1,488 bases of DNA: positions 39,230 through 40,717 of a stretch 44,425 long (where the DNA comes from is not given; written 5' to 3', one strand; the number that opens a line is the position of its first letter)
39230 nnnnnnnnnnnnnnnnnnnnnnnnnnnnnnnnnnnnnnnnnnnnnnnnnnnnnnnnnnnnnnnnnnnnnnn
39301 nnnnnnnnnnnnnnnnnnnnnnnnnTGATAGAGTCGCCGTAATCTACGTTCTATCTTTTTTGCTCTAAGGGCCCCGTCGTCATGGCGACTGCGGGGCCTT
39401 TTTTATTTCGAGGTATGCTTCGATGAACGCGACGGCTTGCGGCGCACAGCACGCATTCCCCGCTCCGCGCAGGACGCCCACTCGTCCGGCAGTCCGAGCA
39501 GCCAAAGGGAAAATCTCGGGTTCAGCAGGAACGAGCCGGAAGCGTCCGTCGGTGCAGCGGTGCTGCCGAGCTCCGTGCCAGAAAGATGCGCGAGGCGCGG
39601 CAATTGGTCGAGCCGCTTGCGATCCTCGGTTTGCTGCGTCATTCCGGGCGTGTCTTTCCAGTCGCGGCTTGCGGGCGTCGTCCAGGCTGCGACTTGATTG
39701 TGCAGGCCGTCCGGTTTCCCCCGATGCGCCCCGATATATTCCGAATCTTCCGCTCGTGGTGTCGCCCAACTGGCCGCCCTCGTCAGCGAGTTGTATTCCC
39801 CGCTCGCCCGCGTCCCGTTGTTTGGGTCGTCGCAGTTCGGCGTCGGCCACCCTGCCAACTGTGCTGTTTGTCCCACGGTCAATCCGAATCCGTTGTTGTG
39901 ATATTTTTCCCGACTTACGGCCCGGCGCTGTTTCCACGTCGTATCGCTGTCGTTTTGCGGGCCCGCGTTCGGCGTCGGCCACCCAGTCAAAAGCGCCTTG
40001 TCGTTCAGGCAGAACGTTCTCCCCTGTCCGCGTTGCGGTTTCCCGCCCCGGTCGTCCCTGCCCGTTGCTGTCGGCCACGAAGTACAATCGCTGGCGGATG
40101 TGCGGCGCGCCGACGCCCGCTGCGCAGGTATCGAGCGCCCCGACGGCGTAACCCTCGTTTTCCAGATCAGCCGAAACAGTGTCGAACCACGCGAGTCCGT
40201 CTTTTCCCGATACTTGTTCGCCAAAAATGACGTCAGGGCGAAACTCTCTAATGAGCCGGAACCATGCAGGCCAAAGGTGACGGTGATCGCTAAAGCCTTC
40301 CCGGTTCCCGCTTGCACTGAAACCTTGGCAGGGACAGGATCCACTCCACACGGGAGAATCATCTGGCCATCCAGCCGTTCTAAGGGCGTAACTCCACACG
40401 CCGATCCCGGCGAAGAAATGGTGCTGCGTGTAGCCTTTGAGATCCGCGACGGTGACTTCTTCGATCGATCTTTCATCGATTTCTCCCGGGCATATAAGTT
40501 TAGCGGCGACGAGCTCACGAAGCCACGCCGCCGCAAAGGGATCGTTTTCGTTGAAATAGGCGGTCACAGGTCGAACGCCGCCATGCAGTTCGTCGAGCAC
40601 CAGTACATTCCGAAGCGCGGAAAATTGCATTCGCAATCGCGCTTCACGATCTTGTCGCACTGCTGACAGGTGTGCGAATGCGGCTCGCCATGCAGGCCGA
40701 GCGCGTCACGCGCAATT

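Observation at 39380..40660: Cytosine-5 methyltransferase whose conserved blocks lie in two different overlapping reading frames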

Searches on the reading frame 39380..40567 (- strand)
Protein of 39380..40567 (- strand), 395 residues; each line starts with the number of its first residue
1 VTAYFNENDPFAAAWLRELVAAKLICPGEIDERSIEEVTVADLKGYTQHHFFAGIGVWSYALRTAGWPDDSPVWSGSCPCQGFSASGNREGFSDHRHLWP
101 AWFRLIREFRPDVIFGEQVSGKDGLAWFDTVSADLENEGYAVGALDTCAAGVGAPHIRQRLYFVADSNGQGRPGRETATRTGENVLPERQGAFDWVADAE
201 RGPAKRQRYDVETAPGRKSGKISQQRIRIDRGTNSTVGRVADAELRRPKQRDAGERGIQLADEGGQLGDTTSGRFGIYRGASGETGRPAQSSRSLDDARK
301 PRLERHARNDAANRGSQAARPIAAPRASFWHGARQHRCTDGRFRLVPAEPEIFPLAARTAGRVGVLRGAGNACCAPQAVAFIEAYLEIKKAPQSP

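Call 5: search_protein_families(library=pfam, proteins=[window:39380-40567:-, window:39403-40536:-], max_evalue=1)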
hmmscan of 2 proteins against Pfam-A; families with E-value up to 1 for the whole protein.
window:39380-40567:- (395 aa): 1 family
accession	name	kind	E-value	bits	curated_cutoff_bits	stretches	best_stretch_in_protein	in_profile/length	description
PF00145.23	DNA_methylase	-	2.1e-14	54.1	22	1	75-172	66-167/324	C-5 cytosine-specific DNA methylase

window:39403-40536:- (377 aa): 0 families

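Call 17: search_protein_families(library=phrogs, proteins=[window:39380-40567:-, window:39403-40536:-], max_evalue=0.01)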
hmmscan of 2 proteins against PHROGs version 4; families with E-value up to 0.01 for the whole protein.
window:39380-40567:- (395 aa): 3 families
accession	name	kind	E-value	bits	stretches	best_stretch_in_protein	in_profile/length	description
phrog_363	-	other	6.5e-70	236.8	1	1-391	9-318/327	DNA methyltransferase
phrog_116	-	other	3.9e-18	66.1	1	73-231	273-410/779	DNA methyltransferase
phrog_32758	-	other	1.3e-06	29.2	1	128-242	5-117/154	DNA methyltransferase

window:39403-40536:- (377 aa): 3 families
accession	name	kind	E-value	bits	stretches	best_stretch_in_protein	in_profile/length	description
phrog_1008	-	other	4.2e-25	89.8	2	63-245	41-214/329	DNA methyltransferase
phrog_31772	-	other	4.2e-11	44.3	1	333-359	109-133/145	DNA methyltransferase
phrog_27243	-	unknown function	2.9e-05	24.9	0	244-312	50-123/248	-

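Call 18: search_protein_families(library=ncbifam, proteins=[window:39380-40567:-, window:39403-40536:-], max_evalue=0.01)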
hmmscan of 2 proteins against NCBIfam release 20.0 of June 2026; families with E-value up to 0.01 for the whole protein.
window:39380-40567:- (395 aa): 1 family
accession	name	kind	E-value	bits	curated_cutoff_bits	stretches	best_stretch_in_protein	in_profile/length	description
TIGR00675.1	dcm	superfamily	1.8e-09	37.7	100.65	1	76-167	66-161/329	DNA (cytosine-5-)-methyltransferase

window:39403-40536:- (377 aa): 0 families

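Call 19: find_homologous_proteins(query=window:39403-40536:-, max_evalue=0.001)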
Query window:39403-40536:- (377 aa): 1601 proteins with E <= 0.001 among 8000 candidates; the best 120 are listed.
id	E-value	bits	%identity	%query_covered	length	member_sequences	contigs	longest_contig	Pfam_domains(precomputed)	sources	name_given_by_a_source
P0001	1.8e-238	809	100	95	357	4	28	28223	-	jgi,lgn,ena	jgi:hypothetical protein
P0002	2.4e-174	598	80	92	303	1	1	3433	-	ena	-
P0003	2.9e-93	331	52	90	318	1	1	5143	-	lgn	-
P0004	2.0e-83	299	49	93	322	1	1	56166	-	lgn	-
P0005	2.6e-80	289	46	95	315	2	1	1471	-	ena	-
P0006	5.3e-80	288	51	87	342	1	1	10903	-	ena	-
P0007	2.6e-76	275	43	94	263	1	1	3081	-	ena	-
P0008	8.1e-75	271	43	92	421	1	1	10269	-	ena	-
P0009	8.6e-72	261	45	90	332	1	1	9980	-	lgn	-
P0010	1.8e-65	240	40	93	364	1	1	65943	-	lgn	-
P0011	6.5e-65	238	40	88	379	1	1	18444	-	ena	-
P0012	3.1e-64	236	46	91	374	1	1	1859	-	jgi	jgi:hypothetical protein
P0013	3.6e-64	236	41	89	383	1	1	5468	-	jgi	jgi:hypothetical protein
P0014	6.8e-64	235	46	85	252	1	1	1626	-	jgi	jgi:hypothetical protein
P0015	5.1e-63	232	43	84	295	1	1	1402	-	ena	-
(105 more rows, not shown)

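Call 24: search_solved_structures(query=A1, max_evalue=10, show_alignments=4)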
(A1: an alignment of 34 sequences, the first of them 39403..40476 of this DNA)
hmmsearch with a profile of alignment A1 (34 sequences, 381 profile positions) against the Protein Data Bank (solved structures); distinct sequences matched with E-value up to 10: 0.

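Call 25: search_solved_structures(query=window:39380-40567:-, max_evalue=0.01, show_alignments=2)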
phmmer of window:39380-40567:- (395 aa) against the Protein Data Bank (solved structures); distinct sequences matched with E-value up to 0.01: 12.
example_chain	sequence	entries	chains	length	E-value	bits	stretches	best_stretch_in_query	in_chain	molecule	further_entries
2i9k_A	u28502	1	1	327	1.7e-06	30.8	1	71-168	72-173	Modification methylase HhaI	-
1fjx_A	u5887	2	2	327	2.2e-06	30.4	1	71-168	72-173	HHAI DNA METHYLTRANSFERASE | MODIFICATION METHYLASE HHAI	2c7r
10mh_A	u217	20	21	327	2.2e-06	30.4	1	71-168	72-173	PROTEIN (CYTOSINE-SPECIFIC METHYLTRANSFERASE HHAI) | HaeIII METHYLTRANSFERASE | Modification methylase HhaI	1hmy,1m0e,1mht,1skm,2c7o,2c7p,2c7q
1svu_A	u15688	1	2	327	2.2e-06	30.4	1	71-168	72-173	Modification methylase HhaI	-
2zcj_A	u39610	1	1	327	5.4e-06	29.1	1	71-168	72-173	Modification methylase HhaI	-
2uyh_A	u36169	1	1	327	7.8e-06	28.6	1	71-168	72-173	MODIFICATION METHYLASE HHAI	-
2uz4_A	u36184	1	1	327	1.1e-05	28.2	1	71-168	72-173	MODIFICATION METHYLASE HHAI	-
2uyc_A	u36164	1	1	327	1.1e-05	28.2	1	71-168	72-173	MODIFICATION METHYLASE HHAI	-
2z6u_A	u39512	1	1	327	1.2e-05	28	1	71-168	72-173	Modification methylase HhaI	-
2z6q_A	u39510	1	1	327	1.4e-05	27.7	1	71-168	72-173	Modification methylase HhaI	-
2z6a_A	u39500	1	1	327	3.8e-05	26.3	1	72-168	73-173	Modification methylase HhaI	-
3g7u_A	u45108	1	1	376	0.00073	22.1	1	75-165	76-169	Cytosine-specific methyltransferase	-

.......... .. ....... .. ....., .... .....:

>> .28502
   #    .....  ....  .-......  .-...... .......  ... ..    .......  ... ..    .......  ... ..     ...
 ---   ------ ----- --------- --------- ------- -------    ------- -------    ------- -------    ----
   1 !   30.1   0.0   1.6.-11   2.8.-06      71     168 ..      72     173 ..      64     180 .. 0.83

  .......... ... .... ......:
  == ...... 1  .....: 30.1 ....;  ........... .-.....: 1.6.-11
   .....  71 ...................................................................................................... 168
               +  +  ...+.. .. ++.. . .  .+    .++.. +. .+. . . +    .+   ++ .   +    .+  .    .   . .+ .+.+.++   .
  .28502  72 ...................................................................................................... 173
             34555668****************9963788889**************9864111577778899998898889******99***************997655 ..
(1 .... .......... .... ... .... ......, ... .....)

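Call 26: find_related_loci(query=A1, collection=viral_contigs, flank=2000)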
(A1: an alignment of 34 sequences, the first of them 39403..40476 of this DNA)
Query A1 (357 aa) in viral_contigs; peptide patterns used: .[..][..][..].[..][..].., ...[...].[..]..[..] (x = any residue, [..] = any of these).
600 stretches matched a pattern (row limit reached: there are more); 558 encode a relative of the query (tblastn E <= 1e-3); the best 80 are kept; 80 distinct loci.
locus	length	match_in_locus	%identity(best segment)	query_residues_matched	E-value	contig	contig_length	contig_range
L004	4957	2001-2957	45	1-357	8e-74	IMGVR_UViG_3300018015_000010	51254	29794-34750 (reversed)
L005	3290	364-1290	44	20-341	4e-67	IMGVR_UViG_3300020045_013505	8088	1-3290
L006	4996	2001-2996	39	18-357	8e-54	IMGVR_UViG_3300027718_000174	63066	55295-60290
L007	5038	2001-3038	36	6-357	2e-48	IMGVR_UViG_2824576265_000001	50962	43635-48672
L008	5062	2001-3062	46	1-344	5e-77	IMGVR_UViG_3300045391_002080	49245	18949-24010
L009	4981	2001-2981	38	16-352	1e-44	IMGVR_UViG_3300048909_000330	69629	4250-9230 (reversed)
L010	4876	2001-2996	40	13-348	1e-43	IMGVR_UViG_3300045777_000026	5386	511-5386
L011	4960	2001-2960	38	18-337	9e-43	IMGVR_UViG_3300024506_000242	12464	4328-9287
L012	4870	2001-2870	35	1-337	1e-42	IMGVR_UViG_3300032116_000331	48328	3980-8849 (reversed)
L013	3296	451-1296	36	28-351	8e-41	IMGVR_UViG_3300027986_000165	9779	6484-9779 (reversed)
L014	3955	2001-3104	33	16-355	5e-40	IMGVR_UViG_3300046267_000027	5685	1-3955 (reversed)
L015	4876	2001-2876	35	16-355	2e-39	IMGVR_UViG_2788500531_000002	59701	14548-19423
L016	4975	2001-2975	33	1-353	6e-39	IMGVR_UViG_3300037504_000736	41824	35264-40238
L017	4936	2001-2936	35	3-337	2e-38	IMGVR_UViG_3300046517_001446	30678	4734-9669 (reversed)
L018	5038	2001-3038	36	16-346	1e-37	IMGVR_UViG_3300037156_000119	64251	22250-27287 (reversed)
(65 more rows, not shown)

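Call 35: find_related_loci(query=A2, collection=genome_contigs, flank=1500)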
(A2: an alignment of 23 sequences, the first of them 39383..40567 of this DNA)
Query A2 (395 aa) in genome_contigs; peptide patterns used: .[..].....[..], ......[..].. (x = any residue, [..] = any of these).
600 stretches matched a pattern (row limit reached: there are more); 517 encode a relative of the query (tblastn E <= 1e-3); the best 80 are kept; 80 distinct loci.
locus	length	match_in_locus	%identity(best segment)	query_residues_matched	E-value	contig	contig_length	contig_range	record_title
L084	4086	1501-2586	50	1-390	7e-95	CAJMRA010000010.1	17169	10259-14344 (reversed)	TPA_asm: uncultured bacterium isolate ERR1600705-bin.27 genome assembly, contig: NODE_3788_length_17169_cov_7.953138, wh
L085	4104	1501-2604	48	1-389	8e-93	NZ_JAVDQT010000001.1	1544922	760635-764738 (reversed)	Brucella pseudogrignonensis strain DS1730 Ga0451210_01, whole genome shotgun sequence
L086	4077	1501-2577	46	1-388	3e-90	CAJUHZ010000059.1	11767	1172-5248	MAG TPA_asm: uncultured Bilophila sp. isolate MGBC136875 genome assembly, contig: MGBC136875.59, whole genome shotgun se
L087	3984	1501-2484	45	1-389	8e-90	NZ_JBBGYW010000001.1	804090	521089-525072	Ochrobactrum sp. MYb379 MYb379_1, whole genome shotgun sequence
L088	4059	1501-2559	46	3-391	3e-89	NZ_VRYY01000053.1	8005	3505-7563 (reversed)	Nitratidesulfovibrio oxamicus strain NCIMB 9442 NODE_148, whole genome shotgun sequence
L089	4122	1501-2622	45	1-395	1e-88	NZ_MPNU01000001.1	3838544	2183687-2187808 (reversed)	Edwardsiella piscicida strain ACC35.1 scaffold00001, whole genome shotgun sequence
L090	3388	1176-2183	44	1-390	2e-89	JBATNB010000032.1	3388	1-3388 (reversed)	MAG: Rhizobiaceae bacterium isolate MFD10487_ilm_asm_bin30 k127_136485, whole genome shotgun sequence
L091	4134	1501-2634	46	1-394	5e-88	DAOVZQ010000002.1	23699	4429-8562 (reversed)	MAG TPA_asm: bacterium isolate CSMAG_1813 CSMAG_1813_k141_1558385_length_23699_cov_13.0000, whole genome shotgun sequenc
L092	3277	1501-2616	46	3-390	2e-88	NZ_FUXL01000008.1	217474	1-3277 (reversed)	Consotaella salsifontis strain USBA 369, whole genome shotgun sequence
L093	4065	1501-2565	45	1-388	1e-87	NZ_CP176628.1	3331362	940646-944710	Desulfovibrio desulfuricans strain SFAD67 chromosome, complete genome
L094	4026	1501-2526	44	1-395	9e-88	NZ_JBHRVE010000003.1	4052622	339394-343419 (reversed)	Brenneria rubrifaciens strain ICMP 1915 tig00000646, whole genome shotgun sequence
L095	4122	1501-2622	46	1-389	5e-87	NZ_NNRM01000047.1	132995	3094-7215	Brucella pseudogrignonensis strain CCUG 30717 OpsCCUG_1.contig.46_1, whole genome shotgun sequence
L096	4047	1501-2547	46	1-387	6e-87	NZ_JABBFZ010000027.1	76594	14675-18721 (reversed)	Paraburkholderia antibiotica strain G-4-1-8 contig27, whole genome shotgun sequence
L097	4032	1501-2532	44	2-395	2e-86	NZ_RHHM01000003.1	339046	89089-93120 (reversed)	Erwinia psidii strain IBSBF 435 scaffold_3, whole genome shotgun sequence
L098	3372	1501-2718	44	1-388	4e-85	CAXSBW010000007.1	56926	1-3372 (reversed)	MAG: uncultured Acidobacteriaceae bacterium isolate private_X16_metawrap_bin.1 genome assembly, contig: private_X16_meta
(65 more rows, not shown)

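Call 42: search_protein_families(library=pfam, alignment_id=A1, max_evalue=10)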
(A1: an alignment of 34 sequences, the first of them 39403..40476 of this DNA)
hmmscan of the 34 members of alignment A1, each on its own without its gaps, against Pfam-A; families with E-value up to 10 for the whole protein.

A. member 1, window:39403-40476:- (357 aa): 0 families

B. families by the number of members that match (of 34 scanned): 15 families
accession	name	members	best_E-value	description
PF13911.12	AhpC-TSA_2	2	0.029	AhpC/TSA antioxidant enzyme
PF25182.1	NonGDSL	1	0.0069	Non-GDSL lipase-like family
PF08669.17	GCV_T_C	1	0.054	Glycine cleavage T-protein C-terminal barrel domain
PF06527.16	TniQ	1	0.066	TniQ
PF21819.3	DUF6885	1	0.082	Family of unknown function (DUF6885)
PF22013.1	PG_1098_Fer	1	0.092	PG_1098 ferredoxin-like domain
PF20256.3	MoCoBD_2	1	0.14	Molybdopterin cofactor-binding domain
PF00013.35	KH_1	1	0.16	KH domain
PF00397.32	WW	1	0.17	WW domain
PF02628.20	COX15-CtaA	1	0.19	Cytochrome oxidase assembly protein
PF15770.10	DUF4699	1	0.21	Domain of unknown function (DUF4699)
PF23568.1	ARM_LIN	1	0.32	E3 ubiquitin-protein ligase LIN-like, ARM repeat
PF15670.10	Spem1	1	0.32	Spermatid maturation protein 1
PF06467.20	zf-FCS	1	3.6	MYM-type Zinc finger with FCS sequence motif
PF01844.29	HNH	1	5.2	HNH endonuclease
